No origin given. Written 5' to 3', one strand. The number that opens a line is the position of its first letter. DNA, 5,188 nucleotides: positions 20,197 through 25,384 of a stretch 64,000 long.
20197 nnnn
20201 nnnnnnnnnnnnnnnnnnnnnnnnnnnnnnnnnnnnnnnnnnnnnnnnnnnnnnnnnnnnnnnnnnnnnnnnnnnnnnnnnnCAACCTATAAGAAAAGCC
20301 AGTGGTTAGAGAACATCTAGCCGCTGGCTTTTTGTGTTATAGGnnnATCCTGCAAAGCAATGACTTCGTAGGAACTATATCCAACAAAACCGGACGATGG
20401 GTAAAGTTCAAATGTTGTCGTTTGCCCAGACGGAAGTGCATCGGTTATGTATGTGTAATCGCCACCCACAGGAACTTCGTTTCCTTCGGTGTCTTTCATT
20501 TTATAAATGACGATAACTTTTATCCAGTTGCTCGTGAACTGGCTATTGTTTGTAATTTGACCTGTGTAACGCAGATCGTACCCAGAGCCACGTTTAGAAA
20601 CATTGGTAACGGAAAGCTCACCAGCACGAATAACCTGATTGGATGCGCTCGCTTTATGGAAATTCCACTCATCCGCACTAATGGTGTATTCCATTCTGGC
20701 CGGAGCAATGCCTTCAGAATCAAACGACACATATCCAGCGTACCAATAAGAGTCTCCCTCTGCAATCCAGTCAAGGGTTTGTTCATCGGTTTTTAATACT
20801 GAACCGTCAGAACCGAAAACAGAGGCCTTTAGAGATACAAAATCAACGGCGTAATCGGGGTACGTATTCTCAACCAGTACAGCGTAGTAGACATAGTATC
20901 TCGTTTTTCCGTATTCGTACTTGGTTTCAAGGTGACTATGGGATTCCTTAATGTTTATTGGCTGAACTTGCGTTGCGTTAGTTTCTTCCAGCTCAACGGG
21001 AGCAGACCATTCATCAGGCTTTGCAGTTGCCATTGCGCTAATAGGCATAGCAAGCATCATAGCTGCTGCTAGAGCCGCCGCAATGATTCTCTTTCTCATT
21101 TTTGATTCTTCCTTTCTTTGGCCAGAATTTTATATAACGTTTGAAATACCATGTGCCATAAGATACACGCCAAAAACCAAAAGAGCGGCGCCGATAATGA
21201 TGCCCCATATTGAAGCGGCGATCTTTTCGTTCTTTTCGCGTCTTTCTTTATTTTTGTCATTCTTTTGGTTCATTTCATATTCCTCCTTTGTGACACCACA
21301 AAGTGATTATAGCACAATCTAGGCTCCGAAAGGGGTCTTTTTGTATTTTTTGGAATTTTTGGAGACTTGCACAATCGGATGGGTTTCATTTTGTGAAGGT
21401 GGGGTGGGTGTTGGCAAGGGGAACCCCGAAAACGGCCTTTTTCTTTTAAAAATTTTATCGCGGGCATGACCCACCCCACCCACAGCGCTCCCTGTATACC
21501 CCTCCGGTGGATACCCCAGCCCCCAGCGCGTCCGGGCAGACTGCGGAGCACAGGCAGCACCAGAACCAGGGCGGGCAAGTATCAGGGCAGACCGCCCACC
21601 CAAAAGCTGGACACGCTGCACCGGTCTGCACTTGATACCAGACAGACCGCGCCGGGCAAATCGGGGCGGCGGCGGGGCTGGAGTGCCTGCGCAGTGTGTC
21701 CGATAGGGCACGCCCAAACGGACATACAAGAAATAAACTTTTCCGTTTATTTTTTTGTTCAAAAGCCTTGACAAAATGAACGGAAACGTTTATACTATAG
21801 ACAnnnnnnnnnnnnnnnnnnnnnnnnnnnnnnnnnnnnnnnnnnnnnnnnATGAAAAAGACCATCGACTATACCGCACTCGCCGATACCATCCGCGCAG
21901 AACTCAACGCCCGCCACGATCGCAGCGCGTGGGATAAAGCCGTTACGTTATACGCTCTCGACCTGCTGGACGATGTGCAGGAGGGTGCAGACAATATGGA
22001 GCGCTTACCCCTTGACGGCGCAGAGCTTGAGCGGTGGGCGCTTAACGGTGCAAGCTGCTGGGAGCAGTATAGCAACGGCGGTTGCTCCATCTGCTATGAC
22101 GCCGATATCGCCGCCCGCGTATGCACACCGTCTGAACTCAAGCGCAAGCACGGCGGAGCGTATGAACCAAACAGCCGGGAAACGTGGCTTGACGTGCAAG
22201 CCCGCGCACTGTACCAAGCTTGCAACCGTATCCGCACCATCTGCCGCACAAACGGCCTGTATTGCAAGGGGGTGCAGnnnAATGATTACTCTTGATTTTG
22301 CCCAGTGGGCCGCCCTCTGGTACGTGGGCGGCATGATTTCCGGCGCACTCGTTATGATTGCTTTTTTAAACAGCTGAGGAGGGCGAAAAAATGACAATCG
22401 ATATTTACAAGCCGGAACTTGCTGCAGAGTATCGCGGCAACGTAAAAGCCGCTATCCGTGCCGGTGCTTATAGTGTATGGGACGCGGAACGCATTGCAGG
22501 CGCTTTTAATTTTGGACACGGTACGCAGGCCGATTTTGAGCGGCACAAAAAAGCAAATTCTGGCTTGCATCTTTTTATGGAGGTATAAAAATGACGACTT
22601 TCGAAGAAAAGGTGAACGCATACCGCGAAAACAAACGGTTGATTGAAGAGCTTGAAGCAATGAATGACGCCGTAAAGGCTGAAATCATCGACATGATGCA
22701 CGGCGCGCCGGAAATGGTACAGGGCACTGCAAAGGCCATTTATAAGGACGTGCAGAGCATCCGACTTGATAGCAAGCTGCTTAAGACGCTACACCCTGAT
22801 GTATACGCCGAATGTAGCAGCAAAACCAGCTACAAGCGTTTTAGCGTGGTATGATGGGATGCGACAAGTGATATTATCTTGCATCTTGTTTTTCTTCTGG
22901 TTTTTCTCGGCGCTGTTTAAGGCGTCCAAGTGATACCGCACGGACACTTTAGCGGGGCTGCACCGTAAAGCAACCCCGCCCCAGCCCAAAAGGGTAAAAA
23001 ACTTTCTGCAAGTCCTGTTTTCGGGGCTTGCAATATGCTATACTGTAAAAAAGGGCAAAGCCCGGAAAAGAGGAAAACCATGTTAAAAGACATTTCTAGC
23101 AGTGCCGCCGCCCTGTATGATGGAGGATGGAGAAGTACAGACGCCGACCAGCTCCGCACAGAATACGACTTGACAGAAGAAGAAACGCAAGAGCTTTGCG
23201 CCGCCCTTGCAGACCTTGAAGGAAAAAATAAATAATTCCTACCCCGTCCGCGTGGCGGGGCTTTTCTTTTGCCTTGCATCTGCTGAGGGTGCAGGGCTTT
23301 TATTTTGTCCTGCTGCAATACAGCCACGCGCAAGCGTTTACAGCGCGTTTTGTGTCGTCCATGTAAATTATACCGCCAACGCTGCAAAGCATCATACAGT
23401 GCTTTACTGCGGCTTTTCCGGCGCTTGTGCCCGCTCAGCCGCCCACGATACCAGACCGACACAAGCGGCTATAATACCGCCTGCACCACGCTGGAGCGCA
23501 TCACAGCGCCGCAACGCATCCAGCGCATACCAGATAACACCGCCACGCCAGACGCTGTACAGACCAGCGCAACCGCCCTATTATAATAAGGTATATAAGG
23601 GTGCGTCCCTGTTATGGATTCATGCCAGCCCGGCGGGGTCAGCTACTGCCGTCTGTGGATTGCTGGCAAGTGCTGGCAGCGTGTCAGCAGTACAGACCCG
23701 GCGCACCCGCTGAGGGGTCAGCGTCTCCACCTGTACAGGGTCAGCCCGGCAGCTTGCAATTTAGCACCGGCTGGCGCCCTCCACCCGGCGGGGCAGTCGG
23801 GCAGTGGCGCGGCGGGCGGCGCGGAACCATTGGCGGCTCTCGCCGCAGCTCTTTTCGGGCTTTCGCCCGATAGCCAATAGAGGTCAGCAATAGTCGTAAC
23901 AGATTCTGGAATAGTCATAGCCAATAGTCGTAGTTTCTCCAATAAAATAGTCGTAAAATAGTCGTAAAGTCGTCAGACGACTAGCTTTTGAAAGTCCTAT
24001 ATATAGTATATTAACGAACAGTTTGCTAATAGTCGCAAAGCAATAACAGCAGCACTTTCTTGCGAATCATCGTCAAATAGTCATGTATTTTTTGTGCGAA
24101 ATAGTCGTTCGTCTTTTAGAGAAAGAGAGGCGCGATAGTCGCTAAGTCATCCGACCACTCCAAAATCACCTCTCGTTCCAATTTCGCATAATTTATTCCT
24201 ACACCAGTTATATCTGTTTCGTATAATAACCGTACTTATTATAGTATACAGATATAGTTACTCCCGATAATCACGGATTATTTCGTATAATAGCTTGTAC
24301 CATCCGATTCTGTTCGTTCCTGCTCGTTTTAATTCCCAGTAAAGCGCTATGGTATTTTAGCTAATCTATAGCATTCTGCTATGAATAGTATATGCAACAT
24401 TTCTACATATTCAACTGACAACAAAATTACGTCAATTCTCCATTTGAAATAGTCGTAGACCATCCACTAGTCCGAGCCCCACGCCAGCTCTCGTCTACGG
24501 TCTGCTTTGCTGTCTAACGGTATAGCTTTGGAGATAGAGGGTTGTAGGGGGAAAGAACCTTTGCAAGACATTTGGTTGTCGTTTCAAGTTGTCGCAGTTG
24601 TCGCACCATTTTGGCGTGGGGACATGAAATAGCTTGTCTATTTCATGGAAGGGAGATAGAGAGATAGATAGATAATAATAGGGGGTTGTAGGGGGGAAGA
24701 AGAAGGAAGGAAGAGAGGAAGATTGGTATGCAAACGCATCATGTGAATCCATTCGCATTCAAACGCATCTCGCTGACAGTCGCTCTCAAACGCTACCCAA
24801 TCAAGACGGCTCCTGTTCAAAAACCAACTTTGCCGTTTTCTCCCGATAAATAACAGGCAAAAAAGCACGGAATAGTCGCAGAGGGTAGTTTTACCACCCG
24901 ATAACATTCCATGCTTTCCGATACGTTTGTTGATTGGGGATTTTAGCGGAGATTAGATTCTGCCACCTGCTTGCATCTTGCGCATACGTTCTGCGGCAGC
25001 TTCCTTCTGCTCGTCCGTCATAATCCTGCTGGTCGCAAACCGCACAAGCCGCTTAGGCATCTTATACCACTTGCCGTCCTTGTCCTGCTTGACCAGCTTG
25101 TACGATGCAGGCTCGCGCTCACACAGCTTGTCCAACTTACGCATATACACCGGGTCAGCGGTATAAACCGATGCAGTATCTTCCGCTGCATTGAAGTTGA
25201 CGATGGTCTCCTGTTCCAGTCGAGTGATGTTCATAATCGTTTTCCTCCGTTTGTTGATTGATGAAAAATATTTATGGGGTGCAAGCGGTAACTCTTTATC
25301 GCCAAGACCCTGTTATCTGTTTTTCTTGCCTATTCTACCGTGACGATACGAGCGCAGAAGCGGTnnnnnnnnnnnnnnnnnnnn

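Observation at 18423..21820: One 14-bp operator, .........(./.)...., embedded in two separate near-consensus promoters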

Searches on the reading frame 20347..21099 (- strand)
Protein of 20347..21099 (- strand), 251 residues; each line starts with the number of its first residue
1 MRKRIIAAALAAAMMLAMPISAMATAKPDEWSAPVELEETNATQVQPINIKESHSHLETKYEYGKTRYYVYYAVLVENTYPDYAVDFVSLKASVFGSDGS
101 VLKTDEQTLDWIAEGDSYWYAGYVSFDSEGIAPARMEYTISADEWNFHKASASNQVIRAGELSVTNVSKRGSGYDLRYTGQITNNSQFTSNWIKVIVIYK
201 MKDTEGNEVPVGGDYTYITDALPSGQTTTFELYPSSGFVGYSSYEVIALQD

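Call 9: search_protein_families(library=pfam, proteins=[window:20347-21099:-], max_evalue=0.01)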
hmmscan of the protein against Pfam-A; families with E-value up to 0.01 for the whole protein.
window:20347-21099:- (251 aa): 1 family
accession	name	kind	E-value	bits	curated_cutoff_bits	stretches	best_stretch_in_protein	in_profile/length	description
PF13190.11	PDGLE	-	0.002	18.3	27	1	3-56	1-56/102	PDGLE domain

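Call 33: search_protein_families(library=phrogs, proteins=[window:20347-21099:-], max_evalue=0.01)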
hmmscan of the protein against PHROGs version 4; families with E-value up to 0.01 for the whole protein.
window:20347-21099:- (251 aa): 0 families

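Call 87: search_protein_families(library=padloc, proteins=[window:20347-21099:-], max_evalue=0.01)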
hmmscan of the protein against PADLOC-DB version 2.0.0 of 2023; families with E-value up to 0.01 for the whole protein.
window:20347-21099:- (251 aa): 0 families

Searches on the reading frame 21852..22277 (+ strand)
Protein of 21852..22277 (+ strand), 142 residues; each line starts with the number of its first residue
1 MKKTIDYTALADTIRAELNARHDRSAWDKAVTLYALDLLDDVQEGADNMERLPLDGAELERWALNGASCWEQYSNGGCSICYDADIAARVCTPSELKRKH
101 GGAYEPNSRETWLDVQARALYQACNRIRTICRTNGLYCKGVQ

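Call 10: search_protein_families(library=pfam, proteins=[window:21852-22277:+], max_evalue=0.01)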
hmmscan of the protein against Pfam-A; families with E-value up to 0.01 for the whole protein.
window:21852-22277:+ (142 aa): 0 families

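Call 33: search_protein_families(library=phrogs, proteins=[window:21852-22277:+], max_evalue=0.01)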
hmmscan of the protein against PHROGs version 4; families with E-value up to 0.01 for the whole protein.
window:21852-22277:+ (142 aa): 0 families

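Call 72: find_homologous_proteins(query=window:21852-22277:+, max_evalue=0.001)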
Query window:21852-22277:+ (142 aa): 3256 proteins with E <= 0.001 among 3276 candidates; the best 120 are listed.
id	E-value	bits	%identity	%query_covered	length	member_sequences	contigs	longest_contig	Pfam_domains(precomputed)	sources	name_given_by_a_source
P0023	1.3e-89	316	97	100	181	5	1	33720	-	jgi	jgi:hypothetical protein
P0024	1.5e-89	316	97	100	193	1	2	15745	-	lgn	-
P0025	1.5e-89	316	97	100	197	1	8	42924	-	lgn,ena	-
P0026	5.1e-89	314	96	100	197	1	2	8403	-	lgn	-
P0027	6.0e-89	314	96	100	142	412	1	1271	-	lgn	-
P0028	1.6e-88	312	95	100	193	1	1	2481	-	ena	-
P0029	1.7e-88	312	96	100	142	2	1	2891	-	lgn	-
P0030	2.8e-87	308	95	100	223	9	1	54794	-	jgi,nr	jgi:hypothetical protein|nr:MAG TPA: hypothetical protein [Caudoviricetes sp.]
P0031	5.2e-87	307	96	100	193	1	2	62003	-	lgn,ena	-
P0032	8.2e-87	307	95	99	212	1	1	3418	-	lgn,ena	-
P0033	9.5e-87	307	94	100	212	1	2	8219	-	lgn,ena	-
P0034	1.4e-86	306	94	99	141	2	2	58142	-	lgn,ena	-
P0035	1.6e-86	306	99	96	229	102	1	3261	-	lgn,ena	-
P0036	3.3e-86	305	94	100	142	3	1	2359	-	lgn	-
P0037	3.6e-86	305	95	100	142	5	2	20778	-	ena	-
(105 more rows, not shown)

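Call 83: predict_structure(alignment_id=A4)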
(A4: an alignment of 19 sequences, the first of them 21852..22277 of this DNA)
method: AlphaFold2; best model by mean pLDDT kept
length: 142 residues; sequences in the alignment: 19
mean_pLDDT: 56.8   pTM: 0.55
mean pLDDT of the five models: 56.8, 52.9, 48.7, 43.1, 40.3
residues with pLDDT >= 90: 0; 70-90: 46; 50-70: 48; < 50: 48
segments of 3 or more residues with pLDDT < 50: 67-107, 138-142
pLDDT, mean of each block of 10 residues (from residue 1): 65 77 67 73 71 65 52 28 36 31 42 64 72 57 31
secondary structure, 60 per line:
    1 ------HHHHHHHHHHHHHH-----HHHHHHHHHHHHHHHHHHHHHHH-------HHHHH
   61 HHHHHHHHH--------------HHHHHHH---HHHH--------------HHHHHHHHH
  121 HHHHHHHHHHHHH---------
elements in order: H7-20 H26-48 H56-69 H84-90 H94-97 H112-133

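Call 87: search_protein_families(library=padloc, proteins=[window:21852-22277:+], max_evalue=0.01)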
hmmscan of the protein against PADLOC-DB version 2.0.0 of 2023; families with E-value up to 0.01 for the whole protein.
window:21852-22277:+ (142 aa): 0 families

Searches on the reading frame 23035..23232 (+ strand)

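Call 10: search_protein_families(library=pfam, proteins=[window:23035-23232:+], max_evalue=0.01)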
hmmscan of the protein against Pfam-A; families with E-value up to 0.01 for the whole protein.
window:23035-23232:+ (66 aa): 1 family
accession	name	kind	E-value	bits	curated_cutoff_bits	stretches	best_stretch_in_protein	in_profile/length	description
PF06013.18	WXG100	-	0.0023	18.6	27.3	1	14-62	24-71/86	Proteins of 100 residues with WXG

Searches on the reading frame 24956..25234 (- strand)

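Call 10: search_protein_families(library=pfam, proteins=[window:24956-25234:-], max_evalue=0.01)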
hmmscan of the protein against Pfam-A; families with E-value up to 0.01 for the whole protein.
window:24956-25234:- (93 aa): 0 families

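Call 71: search_protein_families(library=phrogs, proteins=[window:24956-25234:-], max_evalue=0.01)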
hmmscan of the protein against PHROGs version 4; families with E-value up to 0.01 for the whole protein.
window:24956-25234:- (93 aa): 1 family
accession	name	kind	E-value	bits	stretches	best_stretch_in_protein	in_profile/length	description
phrog_1709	-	unknown function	2.3e-15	57.7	1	2-86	8-92/96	-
